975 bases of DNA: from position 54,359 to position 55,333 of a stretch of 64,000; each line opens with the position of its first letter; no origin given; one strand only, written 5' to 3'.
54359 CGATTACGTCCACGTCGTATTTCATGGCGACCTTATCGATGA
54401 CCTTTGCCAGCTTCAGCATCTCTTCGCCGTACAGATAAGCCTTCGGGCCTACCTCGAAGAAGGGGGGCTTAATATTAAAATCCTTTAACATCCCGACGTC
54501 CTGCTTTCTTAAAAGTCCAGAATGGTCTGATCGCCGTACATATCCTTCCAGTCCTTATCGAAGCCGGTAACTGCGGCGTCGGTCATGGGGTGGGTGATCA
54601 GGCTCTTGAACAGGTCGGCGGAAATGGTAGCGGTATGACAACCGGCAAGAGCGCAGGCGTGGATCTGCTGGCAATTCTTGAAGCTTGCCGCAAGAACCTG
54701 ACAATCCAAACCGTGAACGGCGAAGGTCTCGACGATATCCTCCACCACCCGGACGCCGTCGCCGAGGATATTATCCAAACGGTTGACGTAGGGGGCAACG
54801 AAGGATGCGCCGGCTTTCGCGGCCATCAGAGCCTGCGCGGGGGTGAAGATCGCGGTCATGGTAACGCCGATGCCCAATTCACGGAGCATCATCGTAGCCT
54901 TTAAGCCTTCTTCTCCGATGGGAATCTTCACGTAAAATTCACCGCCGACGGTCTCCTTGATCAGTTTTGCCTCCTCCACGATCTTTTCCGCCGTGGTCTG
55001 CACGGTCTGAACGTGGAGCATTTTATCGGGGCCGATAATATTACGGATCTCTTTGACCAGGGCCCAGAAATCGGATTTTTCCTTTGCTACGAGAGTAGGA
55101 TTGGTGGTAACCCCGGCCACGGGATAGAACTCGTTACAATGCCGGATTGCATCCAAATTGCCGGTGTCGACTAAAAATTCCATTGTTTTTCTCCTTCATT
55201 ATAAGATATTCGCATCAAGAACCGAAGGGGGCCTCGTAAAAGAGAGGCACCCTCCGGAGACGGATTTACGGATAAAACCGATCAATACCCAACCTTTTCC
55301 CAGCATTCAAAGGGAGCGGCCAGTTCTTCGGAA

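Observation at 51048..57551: Non-canonical seven-gene sugar-phosphate catabolic cluster with no obvious assigned pathway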

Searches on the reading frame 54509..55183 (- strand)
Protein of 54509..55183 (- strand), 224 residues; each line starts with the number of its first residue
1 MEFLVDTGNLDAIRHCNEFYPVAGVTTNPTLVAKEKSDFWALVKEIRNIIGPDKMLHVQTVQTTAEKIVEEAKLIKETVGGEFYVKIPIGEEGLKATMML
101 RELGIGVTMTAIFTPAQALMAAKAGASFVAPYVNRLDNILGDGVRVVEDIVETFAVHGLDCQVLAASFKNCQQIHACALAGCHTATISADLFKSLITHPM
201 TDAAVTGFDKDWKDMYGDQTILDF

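Call 3: search_protein_families(library=pfam, proteins=[window:54509-55183:-])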
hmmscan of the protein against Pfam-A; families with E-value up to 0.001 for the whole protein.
window:54509-55183:- (224 aa): 1 family
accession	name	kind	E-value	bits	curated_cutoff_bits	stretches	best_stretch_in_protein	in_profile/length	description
PF00923.25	TAL_FSA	-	2.3e-52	178.6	27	1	4-208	2-274/285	Transaldolase/Fructose-6-phosphate aldolase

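Call 4: search_protein_families(library=ncbifam, proteins=[window:54509-55183:-])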
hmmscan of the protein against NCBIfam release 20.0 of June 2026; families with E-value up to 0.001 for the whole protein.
window:54509-55183:- (224 aa): 9 families
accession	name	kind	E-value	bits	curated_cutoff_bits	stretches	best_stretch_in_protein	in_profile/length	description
TIGR00875.1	fsa_talC_mipB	equivalog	2.2e-69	233.1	245.95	1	1-215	1-212/213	fructose-6-phosphate aldolase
NF009296.0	PRK12653.1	subfamily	1.1e-63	215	306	1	1-220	1-219/220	fructose-6-phosphate aldolase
NF009299.0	PRK12656.1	equivalog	5.9e-62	209.1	214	1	1-221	1-222/222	fructose-6-phosphate aldolase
TIGR00874.1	talAB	equivalog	3.7e-18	65.9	396.2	1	83-196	127-251/317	transaldolase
NF009001.0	PRK12346.1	subfamily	2.8e-15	56.7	439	1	85-196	130-252/316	transaldolase A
NF008965.0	PRK12309.1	equivalog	9.8e-14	51.2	550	1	83-195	133-256/392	transaldolase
TIGR02134.1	transald_staph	equivalog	5.2e-09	36.1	281.95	1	4-195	9-206/236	transaldolase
NF002881.0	PRK03343.1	subfamily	7.5e-06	25.2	367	0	65-124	119-179/370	transaldolase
NF003026.0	PRK03903.1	equivalog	0.00042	19.6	344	1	64-124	105-166/323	transaldolase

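Call 41: search_solved_structures(query=window:54509-55183:-, max_evalue=1e-10, show_alignments=4)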
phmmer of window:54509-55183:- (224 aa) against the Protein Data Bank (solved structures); distinct sequences matched with E-value up to 1e-10: 30.
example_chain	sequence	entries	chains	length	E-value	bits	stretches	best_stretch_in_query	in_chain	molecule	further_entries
9v4b_A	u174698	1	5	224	5.9e-50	172.9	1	1-218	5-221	Fructose-6-phosphate aldolase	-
9lkp_A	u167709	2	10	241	5.6e-47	163.2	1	1-219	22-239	Fructose-6-phosphate aldolase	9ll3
8s7h_A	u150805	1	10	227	7.9e-47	162.7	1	1-221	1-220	Fructose-6-phosphate aldolase 1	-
1l6w_A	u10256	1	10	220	1.2e-46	162.1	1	1-219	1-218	Fructose-6-phosphate aldolase 1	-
4rxg_A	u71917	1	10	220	3.2e-46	160.7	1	1-219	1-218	Fructose-6-phosphate aldolase 1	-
4s1f_A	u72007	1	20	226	3.6e-46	160.5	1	2-219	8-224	Fructose-6-phosphate aldolase 1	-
3r8r_A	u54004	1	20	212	8.1e-46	159.4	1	2-213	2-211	Transaldolase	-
4rxf_A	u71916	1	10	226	1.3e-45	158.7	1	2-219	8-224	Fructose-6-phosphate aldolase 1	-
4rz4_A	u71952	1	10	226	3.5e-45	157.3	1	2-219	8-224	Fructose-6-phosphate aldolase 1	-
7qxf_A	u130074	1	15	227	4.1e-45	157.1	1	1-221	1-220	Fructose-6-phosphate aldolase 1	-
5zol_A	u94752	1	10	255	3.5e-44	154.1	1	1-219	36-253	Fructose-6-phosphate aldolase 1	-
8s7i_A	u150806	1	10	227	4.7e-43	150.4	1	1-221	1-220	Fructose-6-phosphate aldolase 1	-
9v4c_A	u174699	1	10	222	3.3e-42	147.6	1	1-218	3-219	Fructose-6-phosphate aldolase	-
1vpx_A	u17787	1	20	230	1.3e-41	145.6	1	1-214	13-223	PROTEIN (Transaldolase (EC 2.2.1.2))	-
4xz9_A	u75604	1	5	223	4.7e-40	140.6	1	1-218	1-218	Probable transaldolase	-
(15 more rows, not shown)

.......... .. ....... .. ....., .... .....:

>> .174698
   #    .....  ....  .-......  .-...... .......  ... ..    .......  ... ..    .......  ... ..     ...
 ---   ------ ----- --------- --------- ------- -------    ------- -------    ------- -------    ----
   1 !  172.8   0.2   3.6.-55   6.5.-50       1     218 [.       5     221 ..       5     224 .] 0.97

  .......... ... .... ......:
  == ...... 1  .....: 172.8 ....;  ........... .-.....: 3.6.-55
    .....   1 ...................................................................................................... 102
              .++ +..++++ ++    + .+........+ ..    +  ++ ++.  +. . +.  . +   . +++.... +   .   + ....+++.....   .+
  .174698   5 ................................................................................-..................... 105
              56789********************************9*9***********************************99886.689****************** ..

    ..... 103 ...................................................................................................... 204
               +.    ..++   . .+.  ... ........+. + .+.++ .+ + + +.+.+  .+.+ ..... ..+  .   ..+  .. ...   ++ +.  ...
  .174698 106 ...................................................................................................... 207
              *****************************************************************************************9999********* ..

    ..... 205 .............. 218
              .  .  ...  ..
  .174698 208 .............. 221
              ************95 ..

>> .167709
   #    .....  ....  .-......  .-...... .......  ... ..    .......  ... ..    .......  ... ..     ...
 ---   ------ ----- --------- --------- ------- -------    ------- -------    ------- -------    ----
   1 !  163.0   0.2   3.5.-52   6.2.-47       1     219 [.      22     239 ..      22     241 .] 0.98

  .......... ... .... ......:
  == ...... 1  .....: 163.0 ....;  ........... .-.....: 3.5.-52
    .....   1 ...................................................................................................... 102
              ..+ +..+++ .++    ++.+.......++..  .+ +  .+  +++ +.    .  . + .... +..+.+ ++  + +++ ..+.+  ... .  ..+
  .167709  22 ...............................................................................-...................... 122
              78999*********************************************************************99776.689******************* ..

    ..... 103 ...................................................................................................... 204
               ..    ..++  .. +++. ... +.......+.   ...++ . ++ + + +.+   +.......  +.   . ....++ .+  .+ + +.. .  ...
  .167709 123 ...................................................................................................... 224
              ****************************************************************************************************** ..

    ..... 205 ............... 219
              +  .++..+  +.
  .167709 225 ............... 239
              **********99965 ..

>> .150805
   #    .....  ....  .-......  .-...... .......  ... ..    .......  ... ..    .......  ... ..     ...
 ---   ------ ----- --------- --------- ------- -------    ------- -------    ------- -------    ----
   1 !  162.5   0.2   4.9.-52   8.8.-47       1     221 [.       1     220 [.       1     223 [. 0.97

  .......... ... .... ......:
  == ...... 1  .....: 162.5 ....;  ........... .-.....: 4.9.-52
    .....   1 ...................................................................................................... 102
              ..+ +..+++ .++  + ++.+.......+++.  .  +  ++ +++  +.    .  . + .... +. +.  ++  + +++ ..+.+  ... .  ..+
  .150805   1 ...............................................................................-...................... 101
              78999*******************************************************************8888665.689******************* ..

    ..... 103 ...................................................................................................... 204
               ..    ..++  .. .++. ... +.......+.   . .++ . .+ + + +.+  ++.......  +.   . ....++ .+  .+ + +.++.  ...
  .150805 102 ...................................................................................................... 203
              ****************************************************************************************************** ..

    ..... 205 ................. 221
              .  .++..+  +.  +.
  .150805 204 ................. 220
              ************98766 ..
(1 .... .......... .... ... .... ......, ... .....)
